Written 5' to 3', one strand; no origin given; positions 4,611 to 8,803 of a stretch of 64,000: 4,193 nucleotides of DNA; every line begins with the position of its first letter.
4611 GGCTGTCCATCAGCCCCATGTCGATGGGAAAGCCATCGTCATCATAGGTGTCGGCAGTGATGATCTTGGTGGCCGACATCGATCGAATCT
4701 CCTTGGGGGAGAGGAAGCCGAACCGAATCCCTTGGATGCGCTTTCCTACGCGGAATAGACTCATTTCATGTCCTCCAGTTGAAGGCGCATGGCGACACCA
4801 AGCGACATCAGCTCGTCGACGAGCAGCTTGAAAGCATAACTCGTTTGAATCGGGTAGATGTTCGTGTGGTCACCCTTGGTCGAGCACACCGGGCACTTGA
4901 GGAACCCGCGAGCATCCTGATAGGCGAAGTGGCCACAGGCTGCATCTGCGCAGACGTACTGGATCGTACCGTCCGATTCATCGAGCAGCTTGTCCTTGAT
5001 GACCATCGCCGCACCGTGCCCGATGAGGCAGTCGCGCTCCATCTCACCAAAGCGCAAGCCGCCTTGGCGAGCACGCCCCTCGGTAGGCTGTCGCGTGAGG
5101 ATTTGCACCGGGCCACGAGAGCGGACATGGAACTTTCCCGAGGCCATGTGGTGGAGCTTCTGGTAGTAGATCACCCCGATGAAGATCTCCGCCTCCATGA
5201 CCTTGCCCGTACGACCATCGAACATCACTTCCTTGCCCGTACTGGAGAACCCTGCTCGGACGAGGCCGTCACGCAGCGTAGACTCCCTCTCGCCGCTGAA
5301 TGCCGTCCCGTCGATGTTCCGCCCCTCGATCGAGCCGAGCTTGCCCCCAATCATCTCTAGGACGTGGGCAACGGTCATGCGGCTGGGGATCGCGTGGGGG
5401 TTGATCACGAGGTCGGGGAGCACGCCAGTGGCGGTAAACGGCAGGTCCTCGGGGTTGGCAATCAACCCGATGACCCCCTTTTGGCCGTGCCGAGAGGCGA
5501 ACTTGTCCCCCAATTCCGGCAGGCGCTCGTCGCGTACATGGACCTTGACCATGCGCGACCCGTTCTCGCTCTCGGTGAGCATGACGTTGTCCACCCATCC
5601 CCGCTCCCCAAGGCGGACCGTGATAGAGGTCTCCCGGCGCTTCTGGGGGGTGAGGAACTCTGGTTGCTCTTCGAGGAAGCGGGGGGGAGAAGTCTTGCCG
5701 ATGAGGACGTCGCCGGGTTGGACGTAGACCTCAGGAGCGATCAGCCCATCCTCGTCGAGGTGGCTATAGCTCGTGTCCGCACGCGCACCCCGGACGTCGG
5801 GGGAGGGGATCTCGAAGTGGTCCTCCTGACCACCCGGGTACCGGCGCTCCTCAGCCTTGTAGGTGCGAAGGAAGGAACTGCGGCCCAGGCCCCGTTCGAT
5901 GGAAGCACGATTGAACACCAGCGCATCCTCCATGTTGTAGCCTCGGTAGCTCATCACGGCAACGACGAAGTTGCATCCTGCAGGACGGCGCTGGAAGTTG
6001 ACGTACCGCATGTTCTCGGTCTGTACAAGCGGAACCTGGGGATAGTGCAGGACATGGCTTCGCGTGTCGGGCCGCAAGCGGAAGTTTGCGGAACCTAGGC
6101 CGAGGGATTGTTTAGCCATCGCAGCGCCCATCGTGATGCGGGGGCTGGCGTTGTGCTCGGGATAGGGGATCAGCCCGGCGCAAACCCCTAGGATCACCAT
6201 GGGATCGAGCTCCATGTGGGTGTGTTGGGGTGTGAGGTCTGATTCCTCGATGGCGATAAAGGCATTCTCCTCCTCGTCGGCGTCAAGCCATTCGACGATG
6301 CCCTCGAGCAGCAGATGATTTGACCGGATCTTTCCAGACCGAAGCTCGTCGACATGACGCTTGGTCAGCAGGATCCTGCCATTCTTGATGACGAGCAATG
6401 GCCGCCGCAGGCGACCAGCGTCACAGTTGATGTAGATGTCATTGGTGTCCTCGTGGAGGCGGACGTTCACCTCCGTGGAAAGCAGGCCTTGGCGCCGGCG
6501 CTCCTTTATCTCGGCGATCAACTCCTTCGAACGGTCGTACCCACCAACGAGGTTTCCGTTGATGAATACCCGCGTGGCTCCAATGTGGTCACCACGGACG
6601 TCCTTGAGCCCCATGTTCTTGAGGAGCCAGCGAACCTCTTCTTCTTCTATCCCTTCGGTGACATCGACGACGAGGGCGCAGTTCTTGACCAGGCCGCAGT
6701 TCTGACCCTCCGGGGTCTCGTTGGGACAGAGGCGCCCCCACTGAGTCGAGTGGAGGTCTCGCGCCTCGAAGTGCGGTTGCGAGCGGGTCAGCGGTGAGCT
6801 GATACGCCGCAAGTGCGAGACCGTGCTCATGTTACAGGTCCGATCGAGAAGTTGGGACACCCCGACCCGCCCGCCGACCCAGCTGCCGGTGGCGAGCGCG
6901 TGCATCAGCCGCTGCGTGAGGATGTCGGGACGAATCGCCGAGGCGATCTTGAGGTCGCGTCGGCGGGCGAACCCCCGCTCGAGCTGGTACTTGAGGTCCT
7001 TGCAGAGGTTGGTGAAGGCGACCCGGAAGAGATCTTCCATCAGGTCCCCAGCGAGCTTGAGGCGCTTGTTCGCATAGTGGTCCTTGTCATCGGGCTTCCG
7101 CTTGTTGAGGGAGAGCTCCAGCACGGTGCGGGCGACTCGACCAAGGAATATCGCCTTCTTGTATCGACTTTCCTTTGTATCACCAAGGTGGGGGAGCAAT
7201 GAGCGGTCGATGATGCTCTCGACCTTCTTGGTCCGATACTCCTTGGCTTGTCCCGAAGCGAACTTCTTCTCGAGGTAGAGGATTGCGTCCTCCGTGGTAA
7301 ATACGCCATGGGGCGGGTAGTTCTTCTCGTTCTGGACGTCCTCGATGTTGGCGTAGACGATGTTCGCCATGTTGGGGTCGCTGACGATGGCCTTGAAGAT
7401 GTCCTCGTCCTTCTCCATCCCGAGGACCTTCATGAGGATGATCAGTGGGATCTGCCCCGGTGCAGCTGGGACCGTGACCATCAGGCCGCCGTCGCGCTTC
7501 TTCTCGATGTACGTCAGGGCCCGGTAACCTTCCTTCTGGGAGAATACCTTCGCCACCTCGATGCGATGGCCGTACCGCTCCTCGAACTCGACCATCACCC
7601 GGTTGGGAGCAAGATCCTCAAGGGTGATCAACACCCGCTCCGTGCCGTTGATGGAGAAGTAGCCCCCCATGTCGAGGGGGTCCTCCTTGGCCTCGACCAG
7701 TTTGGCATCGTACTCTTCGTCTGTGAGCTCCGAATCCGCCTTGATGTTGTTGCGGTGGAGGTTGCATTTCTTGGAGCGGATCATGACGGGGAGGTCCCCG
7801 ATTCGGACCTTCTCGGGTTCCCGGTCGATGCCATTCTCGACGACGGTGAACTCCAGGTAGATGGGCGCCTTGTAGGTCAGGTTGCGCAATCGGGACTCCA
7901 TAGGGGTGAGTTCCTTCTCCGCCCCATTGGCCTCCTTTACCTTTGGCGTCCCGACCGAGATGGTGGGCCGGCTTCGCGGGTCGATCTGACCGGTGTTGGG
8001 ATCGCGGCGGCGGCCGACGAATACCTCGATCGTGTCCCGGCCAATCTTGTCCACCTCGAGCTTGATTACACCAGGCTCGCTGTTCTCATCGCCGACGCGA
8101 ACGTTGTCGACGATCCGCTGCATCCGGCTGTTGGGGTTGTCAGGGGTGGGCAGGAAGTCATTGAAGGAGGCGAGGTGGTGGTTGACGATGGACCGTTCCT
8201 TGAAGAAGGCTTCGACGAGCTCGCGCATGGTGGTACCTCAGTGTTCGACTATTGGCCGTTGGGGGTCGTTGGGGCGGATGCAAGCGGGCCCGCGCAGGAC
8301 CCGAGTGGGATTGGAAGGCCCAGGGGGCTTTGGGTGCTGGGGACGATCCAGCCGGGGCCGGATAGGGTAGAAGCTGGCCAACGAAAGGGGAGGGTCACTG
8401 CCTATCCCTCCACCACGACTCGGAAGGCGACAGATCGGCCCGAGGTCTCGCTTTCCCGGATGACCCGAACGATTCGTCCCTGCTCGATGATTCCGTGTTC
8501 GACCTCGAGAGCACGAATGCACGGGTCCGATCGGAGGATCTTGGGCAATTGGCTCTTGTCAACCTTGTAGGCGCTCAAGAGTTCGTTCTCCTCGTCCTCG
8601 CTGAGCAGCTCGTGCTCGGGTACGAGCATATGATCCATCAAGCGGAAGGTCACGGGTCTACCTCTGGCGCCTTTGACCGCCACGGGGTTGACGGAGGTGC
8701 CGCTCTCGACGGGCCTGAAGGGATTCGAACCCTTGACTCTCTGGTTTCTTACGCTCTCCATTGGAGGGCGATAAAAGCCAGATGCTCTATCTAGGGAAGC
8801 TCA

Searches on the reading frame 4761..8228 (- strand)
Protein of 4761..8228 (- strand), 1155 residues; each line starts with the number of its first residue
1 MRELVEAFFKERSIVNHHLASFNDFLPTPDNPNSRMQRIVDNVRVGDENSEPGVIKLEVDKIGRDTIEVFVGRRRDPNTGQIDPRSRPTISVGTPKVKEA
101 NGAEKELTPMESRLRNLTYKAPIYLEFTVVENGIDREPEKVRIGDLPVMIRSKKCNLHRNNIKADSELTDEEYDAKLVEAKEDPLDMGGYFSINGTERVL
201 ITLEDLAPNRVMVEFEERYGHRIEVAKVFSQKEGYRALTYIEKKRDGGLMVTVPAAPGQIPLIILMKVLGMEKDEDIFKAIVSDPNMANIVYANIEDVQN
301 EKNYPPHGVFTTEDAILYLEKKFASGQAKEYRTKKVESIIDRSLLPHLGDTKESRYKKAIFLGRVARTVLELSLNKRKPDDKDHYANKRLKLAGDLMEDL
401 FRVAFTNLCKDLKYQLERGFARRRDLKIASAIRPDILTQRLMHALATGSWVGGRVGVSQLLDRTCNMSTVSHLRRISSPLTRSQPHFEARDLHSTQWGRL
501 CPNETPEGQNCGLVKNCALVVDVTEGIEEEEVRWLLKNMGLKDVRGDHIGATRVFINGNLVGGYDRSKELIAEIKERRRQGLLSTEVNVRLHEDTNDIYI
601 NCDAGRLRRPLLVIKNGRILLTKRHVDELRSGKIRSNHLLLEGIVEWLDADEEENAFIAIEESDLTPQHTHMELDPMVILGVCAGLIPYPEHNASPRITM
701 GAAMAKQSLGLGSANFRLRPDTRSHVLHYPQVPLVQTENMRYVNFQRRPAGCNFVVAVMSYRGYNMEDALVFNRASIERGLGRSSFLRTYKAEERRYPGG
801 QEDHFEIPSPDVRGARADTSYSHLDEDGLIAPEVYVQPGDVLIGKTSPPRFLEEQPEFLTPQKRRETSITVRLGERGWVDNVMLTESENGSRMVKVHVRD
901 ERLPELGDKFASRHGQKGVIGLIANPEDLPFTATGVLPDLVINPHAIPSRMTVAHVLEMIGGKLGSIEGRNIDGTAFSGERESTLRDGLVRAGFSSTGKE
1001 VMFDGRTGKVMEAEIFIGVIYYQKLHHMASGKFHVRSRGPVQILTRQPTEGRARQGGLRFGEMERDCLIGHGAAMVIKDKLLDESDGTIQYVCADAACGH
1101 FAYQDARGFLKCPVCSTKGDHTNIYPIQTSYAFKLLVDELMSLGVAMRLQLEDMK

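Call 19: find_related_loci(query=window:4761-8228:-, collection=genome_contigs, flank=4000)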
Query window:4761-8228:- (1155 aa) in genome_contigs; peptide patterns used: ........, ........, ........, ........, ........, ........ (x = any residue, [..] = any of these).
600 stretches matched a pattern (row limit reached: there are more); 589 encode a relative of the query (tblastn E <= 1e-3); the best 80 are kept; 80 distinct loci.
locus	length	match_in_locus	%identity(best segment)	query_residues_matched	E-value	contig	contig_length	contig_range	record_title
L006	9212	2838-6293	74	1-1155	0e+0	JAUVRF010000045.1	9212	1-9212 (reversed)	MAG: Methanobacteriota archaeon isolate CSMAG_707 CSMAG_707_k127_2005041_length_9212_cov_8.0113, whole genome shotgun se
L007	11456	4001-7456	72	1-1155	0e+0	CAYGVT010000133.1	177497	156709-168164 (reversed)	MAG TPA_asm: uncultured Thermoplasmata archaeon isolate ERP119294_co2_530 genome assembly, contig: k141_4088046, whole g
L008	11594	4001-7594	71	1-1155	0e+0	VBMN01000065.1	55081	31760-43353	MAG: Methanobacteriota archaeon isolate EA_24 14_0929_12_30cm_scaffold_1749, whole genome shotgun sequence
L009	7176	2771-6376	69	1-1155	0e+0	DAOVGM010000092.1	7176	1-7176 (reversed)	MAG TPA_asm: Methanomassiliicoccales archaeon isolate CSMAG_1135 CSMAG_1135_k141_7040383_length_7176_cov_7.0000, whole g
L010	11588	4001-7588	69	1-1155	0e+0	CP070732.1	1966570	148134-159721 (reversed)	MAG: Methanobacteriota archaeon isolate bin41 chromosome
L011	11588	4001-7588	70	1-1155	0e+0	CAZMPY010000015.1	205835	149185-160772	MAG TPA_asm: uncultured Thermoplasmata archaeon isolate binchicken_co255_206 genome assembly, contig: k141_4325208, whol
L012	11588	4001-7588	70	1-1155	0e+0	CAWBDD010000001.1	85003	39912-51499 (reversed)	MAG: uncultured Thermoplasmata archaeon isolate MFD00709.bin.2.183 genome assembly, contig: contig_106811, whole genome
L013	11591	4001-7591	70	1-1155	0e+0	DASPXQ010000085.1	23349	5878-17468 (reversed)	MAG TPA_asm: Thermoplasmata archaeon isolate SMAG_U11571 k141_432083, whole genome shotgun sequence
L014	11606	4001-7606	68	1-1155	0e+0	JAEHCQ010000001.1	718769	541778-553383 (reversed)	MAG: Methanobacteriota archaeon isolate SF.bin11 NODE_1_length_718769_cov_43.354985, whole genome shotgun sequence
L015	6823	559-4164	68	1-1155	0e+0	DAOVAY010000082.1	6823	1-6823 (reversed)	MAG TPA_asm: Methanobacteriota archaeon isolate CSMAG_991 CSMAG_991_k141_6376567_length_6823_cov_8.0000, whole genome sh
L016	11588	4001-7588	69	1-1155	0e+0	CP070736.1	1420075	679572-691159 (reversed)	MAG: Methanobacteriota archaeon isolate bin4 chromosome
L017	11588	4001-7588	69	1-1155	0e+0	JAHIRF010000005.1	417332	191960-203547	MAG: Thermoplasmatota archaeon isolate MM_PC_MetaG.mb.116 MM_PC_MetaG.mb.116_k141_499931, whole genome shotgun sequence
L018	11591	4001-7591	70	1-1155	0e+0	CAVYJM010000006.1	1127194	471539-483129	MAG: uncultured Thermoplasmata archaeon isolate MFD01299.bin.2.33 genome assembly, contig: contig_17467, whole genome sh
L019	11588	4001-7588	69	1-1155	0e+0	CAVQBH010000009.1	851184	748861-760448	MAG: uncultured Methanomassiliicoccales archaeon isolate MFD01476.bin.2.74 genome assembly, contig: contig_43695, whole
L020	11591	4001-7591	70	1-1155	0e+0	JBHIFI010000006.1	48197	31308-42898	MAG: Thermoplasmata archaeon isolate b1.sp2_bin.58 NODE_91_length_48197_cov_10.229010, whole genome shotgun sequence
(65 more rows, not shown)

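Call 54: find_homologous_proteins(query=window:4761-8228:-, max_evalue=1e-100)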
Query window:4761-8228:- (1155 aa): 4403 proteins with E <= 1e-100 among 8000 candidates; the best 120 are listed.
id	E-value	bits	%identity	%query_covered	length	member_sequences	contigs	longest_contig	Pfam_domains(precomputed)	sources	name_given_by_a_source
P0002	0.0e+0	2648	100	100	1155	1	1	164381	PF04565.22,PF04561.20,PF04560.26,PF04566.19,PF04567.23,PF04563.21,PF00562.34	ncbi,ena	-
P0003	0.0e+0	2187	80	100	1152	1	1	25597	PF04565.22,PF04561.20,PF04560.26,PF04566.19,PF04567.23,PF04563.21,PF00562.34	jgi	-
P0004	0.0e+0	2183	80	100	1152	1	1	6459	PF04565.22,PF04561.20,PF04560.26,PF04566.19,PF04567.23,PF04563.21,PF00562.34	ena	-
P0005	0.0e+0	2174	80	100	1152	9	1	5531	PF04565.22,PF04561.20,PF04560.26,PF04566.19,PF04567.23,PF04563.21,PF00562.34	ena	-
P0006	0.0e+0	2138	79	100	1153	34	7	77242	PF04565.22,PF04561.20,PF04560.26,PF04566.19,PF04567.23,PF04563.21,PF00562.34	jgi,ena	jgi:DNA-directed RNA polymerase subunit B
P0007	0.0e+0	2063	76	100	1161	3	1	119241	PF04565.22,PF04561.20,PF04560.26,PF04566.19,PF04567.23,PF04563.21,PF00562.34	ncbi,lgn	-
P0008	0.0e+0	2001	74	100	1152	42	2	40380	PF04565.22,PF04561.20,PF04560.26,PF04566.19,PF04567.23,PF04563.21,PF00562.34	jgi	jgi:DNA-directed RNA polymerase subunit B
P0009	0.0e+0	1987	72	100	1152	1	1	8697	PF04565.22,PF04561.20,PF04560.26,PF04566.19,PF04567.23,PF04563.21,PF00562.34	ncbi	ncbi:MAG: DNA-directed RNA polymerase subunit B [Candidatus Thermoplasmatota archaeon]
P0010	0.0e+0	1985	73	100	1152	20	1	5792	PF04565.22,PF04561.20,PF04560.26,PF04566.19,PF04563.21,PF00562.34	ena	-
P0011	0.0e+0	1971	73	100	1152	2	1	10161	PF04565.22,PF04561.20,PF04560.26,PF04566.19,PF04567.23,PF04563.21,PF00562.34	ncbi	-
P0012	0.0e+0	1970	71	100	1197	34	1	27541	PF04565.22,PF04561.20,PF04560.26,PF04566.19,PF04567.23,PF04563.21,PF00562.34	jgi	jgi:DNA-directed RNA polymerase subunit B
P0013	0.0e+0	1969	71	100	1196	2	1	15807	PF04565.22,PF04561.20,PF04560.26,PF04566.19,PF04567.23,PF04563.21,PF00562.34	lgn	-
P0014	0.0e+0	1964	72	100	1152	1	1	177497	PF04565.22,PF04561.20,PF04560.26,PF04566.19,PF04567.23,PF04563.21,PF00562.34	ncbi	-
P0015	0.0e+0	1962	71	100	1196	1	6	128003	PF04565.22,PF04561.20,PF04560.26,PF04566.19,PF04567.23,PF04563.21,PF00562.34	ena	-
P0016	0.0e+0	1962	72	100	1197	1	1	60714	PF04565.22,PF04561.20,PF04560.26,PF04566.19,PF04567.23,PF04563.21,PF00562.34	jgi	jgi:DNA-directed RNA polymerase subunit B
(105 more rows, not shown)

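Call 55: find_encoding_contigs(protein=P0002, flank=1200, max_places=3)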
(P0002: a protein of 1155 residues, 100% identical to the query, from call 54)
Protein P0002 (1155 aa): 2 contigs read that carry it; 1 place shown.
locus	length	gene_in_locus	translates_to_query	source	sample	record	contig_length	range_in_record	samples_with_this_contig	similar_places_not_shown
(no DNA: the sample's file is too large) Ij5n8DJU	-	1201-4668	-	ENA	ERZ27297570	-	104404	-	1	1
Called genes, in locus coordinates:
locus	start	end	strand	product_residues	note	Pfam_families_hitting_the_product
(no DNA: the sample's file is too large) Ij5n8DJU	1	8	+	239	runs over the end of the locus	PF01351:RNase_HII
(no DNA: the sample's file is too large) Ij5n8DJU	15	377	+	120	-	PF02036:SCP2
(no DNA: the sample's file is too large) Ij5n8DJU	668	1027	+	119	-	PF01191:RNA_pol_Rpb5_C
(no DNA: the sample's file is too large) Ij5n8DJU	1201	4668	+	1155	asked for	PF04563:RNA_pol_Rpb2_1, PF04561:RNA_pol_Rpb2_2, PF04565:RNA_pol_Rpb2_3, PF04566:RNA_pol_Rpb2_4, PF04567:RNA_pol_Rpb2_5 (weak), PF00562:RNA_pol_Rpb2_6, PF04560:RNA_pol_Rpb2_7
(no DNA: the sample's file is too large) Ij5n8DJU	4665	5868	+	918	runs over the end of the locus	PF04997:RNA_pol_Rpb1_1, PF00623:RNA_pol_Rpb1_2, PF04983:RNA_pol_Rpb1_3, PF05000:RNA_pol_Rpb1_4, PF04998:RNA_pol_Rpb1_5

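Call 56: find_encoding_contigs(protein=P0003, flank=1500, max_places=3)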
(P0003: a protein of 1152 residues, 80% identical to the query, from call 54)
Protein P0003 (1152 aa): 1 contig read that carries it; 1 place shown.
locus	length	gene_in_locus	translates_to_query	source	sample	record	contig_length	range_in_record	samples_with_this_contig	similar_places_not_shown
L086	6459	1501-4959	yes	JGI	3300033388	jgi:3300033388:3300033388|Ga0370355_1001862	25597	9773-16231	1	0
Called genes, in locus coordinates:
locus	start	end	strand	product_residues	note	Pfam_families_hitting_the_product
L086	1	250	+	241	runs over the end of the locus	PF01351:RNase_HII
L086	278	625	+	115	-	-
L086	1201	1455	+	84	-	PF01191:RNA_pol_Rpb5_C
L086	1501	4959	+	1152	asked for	PF04563:RNA_pol_Rpb2_1, PF04561:RNA_pol_Rpb2_2, PF04565:RNA_pol_Rpb2_3, PF04566:RNA_pol_Rpb2_4, PF04567:RNA_pol_Rpb2_5, PF00562:RNA_pol_Rpb2_6, PF04560:RNA_pol_Rpb2_7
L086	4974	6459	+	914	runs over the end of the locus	PF04997:RNA_pol_Rpb1_1, PF00623:RNA_pol_Rpb1_2, PF04983:RNA_pol_Rpb1_3, PF05000:RNA_pol_Rpb1_4, PF04998:RNA_pol_Rpb1_5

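Call 57: find_encoding_contigs(protein=P0006, flank=1500, max_places=6)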
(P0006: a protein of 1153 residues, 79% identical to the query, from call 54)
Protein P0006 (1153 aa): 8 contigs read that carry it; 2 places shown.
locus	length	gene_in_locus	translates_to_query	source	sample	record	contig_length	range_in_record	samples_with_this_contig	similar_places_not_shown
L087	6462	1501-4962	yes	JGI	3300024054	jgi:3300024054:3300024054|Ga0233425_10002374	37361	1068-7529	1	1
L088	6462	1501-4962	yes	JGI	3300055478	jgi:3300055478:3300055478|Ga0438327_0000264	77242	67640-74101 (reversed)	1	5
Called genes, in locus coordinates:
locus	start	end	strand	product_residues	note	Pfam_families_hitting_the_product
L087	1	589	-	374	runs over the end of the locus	PF00108:Thiolase_N, PF22691:Thiolase_C_1, PF02803:Thiolase_C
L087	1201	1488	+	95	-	PF01191:RNA_pol_Rpb5_C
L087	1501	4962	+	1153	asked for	PF04563:RNA_pol_Rpb2_1, PF04561:RNA_pol_Rpb2_2, PF04565:RNA_pol_Rpb2_3, PF04566:RNA_pol_Rpb2_4, PF04567:RNA_pol_Rpb2_5 (faint), PF00562:RNA_pol_Rpb2_6, PF04560:RNA_pol_Rpb2_7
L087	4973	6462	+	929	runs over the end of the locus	PF04997:RNA_pol_Rpb1_1, PF00623:RNA_pol_Rpb1_2, PF04983:RNA_pol_Rpb1_3, PF05000:RNA_pol_Rpb1_4, PF04998:RNA_pol_Rpb1_5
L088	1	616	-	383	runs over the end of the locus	PF00108:Thiolase_N, PF22691:Thiolase_C_1, PF02803:Thiolase_C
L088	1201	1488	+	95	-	PF01191:RNA_pol_Rpb5_C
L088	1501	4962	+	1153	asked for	PF04563:RNA_pol_Rpb2_1, PF04561:RNA_pol_Rpb2_2, PF04565:RNA_pol_Rpb2_3, PF04566:RNA_pol_Rpb2_4, PF04567:RNA_pol_Rpb2_5 (faint), PF00562:RNA_pol_Rpb2_6, PF04560:RNA_pol_Rpb2_7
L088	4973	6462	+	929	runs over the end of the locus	PF04997:RNA_pol_Rpb1_1, PF00623:RNA_pol_Rpb1_2, PF04983:RNA_pol_Rpb1_3, PF05000:RNA_pol_Rpb1_4, PF04998:RNA_pol_Rpb1_5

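Call 58: find_encoding_contigs(protein=P0007, flank=1500, max_places=3)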
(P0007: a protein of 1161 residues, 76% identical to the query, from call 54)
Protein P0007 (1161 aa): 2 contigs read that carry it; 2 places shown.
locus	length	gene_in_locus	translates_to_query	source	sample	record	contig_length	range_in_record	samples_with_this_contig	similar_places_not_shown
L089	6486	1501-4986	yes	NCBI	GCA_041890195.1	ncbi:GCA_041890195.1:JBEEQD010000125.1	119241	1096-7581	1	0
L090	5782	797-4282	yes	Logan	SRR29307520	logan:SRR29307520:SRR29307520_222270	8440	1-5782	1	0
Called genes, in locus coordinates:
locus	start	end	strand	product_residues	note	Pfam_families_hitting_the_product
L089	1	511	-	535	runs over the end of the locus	?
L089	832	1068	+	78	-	-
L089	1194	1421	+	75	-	PF01191:RNA_pol_Rpb5_C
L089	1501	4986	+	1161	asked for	PF04563:RNA_pol_Rpb2_1, PF04561:RNA_pol_Rpb2_2, PF04565:RNA_pol_Rpb2_3, PF04566:RNA_pol_Rpb2_4, PF04567:RNA_pol_Rpb2_5 (weak), PF00562:RNA_pol_Rpb2_6, PF04560:RNA_pol_Rpb2_7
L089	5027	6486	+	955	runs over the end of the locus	PF04997:RNA_pol_Rpb1_1, PF00623:RNA_pol_Rpb1_2, PF04983:RNA_pol_Rpb1_3, PF05000:RNA_pol_Rpb1_4, PF04998:RNA_pol_Rpb1_5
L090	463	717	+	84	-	PF01191:RNA_pol_Rpb5_C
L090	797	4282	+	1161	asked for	PF04563:RNA_pol_Rpb2_1, PF04561:RNA_pol_Rpb2_2, PF04565:RNA_pol_Rpb2_3, PF04566:RNA_pol_Rpb2_4, PF04567:RNA_pol_Rpb2_5 (weak), PF00562:RNA_pol_Rpb2_6, PF04560:RNA_pol_Rpb2_7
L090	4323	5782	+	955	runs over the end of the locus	PF04997:RNA_pol_Rpb1_1, PF00623:RNA_pol_Rpb1_2, PF04983:RNA_pol_Rpb1_3, PF05000:RNA_pol_Rpb1_4, PF04998:RNA_pol_Rpb1_5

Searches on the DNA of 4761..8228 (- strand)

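Call 68: search_rna_families(source=L058, start=2900, end=3200, threshold=gathering)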
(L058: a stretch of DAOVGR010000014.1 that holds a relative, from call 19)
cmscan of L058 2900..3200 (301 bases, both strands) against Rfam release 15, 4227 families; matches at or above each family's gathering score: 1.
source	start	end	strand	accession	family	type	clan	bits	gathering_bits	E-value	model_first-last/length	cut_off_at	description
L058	3002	3075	+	RF00005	tRNA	Gene; tRNA;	CL00001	74.2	29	1e-16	1-71/71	no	tRNA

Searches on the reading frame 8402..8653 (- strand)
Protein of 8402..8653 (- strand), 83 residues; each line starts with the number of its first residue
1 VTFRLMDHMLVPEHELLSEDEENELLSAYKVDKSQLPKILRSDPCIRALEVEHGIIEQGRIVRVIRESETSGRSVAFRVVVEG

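Call 13: find_encoding_contigs(protein=window:8405-8638:-, flank=3000, max_places=10)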
Protein seq(78 aa) (78 aa): no gene with exactly this product is on record in the collection.

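Call 14: find_homologous_proteins(query=window:8405-8638:-, max_evalue=0.001)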
Query seq(78 aa) (78 aa): 1 proteins with E <= 0.001 among 1 candidates.
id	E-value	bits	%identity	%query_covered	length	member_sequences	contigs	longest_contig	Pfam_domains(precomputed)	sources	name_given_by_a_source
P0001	2.9e-40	152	95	100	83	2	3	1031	PF01191.25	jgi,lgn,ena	-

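Call 15: find_encoding_contigs(protein=P0001, flank=5000, max_places=10)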
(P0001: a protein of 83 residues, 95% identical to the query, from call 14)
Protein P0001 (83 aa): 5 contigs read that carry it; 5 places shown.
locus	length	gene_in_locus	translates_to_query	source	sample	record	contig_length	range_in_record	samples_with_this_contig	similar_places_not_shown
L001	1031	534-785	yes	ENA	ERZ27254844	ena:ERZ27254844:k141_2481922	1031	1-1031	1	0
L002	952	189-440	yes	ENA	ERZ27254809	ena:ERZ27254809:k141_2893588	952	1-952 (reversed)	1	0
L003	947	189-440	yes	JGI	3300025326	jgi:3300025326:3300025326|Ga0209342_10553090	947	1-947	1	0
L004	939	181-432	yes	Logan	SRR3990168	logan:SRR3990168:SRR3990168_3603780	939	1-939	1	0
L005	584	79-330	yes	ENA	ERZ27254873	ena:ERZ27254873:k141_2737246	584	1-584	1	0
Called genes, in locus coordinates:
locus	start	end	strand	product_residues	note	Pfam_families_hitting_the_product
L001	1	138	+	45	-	?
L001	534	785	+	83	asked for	PF01191:RNA_pol_Rpb5_C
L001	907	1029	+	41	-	?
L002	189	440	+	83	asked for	PF01191:RNA_pol_Rpb5_C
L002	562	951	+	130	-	?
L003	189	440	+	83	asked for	PF01191:RNA_pol_Rpb5_C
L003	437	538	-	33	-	-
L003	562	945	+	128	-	?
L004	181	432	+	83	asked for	PF01191:RNA_pol_Rpb5_C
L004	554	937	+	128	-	?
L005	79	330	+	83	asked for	PF01191:RNA_pol_Rpb5_C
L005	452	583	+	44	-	?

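Call 40: search_protein_families(library=pfam, proteins=[window:8402-8653:-], max_evalue=0.001)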
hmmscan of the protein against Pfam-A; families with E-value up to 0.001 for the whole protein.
window:8402-8653:- (83 aa): 1 family
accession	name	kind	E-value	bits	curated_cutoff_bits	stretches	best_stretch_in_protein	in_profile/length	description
PF01191.24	RNA_pol_Rpb5_C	-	4.2e-25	87.7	23.5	1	4-80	2-73/73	RNA polymerase Rpb5, C-terminal domain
